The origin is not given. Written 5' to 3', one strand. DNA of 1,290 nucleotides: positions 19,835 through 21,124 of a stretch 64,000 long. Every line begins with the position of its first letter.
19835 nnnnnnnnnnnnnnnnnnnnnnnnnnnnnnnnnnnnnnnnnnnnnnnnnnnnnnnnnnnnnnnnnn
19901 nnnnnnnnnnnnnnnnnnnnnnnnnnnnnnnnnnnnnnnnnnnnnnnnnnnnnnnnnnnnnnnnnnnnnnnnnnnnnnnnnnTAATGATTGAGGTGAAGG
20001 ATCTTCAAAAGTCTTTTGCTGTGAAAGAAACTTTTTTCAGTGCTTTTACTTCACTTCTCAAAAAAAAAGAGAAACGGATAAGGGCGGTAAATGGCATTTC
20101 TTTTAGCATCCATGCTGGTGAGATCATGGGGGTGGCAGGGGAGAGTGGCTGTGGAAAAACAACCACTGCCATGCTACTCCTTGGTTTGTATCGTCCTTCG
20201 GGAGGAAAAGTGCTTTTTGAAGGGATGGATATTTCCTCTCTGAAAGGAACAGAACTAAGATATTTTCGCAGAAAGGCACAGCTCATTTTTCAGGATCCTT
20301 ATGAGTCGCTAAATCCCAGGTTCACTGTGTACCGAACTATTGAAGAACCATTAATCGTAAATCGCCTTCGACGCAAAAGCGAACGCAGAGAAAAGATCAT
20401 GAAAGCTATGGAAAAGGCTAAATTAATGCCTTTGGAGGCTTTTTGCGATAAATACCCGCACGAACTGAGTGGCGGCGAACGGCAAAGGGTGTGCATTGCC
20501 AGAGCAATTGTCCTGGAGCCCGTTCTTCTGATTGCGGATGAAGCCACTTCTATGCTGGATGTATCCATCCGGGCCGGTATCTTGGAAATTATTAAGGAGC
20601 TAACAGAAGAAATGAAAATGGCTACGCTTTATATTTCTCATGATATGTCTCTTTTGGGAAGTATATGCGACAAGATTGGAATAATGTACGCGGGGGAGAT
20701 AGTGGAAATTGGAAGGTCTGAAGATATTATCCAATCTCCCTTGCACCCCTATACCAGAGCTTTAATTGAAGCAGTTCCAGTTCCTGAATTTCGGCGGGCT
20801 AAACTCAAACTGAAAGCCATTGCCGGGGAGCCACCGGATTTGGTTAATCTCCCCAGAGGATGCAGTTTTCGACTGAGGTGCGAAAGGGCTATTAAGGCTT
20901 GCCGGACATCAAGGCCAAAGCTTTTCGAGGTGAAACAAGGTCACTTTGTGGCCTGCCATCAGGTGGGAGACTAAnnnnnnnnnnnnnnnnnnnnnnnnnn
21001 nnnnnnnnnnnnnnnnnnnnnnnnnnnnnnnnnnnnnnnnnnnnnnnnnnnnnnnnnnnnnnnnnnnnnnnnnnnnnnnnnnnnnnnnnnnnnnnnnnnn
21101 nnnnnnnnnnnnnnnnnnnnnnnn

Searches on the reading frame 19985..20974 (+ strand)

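Call 81: search_protein_families(library=pfam, proteins=[window:19985-20974:+], max_evalue=0.00001)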
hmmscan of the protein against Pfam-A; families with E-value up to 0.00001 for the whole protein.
window:19985-20974:+ (329 aa): 2 families
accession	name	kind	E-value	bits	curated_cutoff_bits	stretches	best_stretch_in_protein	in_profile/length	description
PF00005.33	ABC_tran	-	8.3e-34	117.6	25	1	36-189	2-137/137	ABC transporter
PF08352.17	oligo_HPY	-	1.1e-19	71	27.1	1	240-306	1-65/65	Oligopeptide/dipeptide transporter, C-terminal region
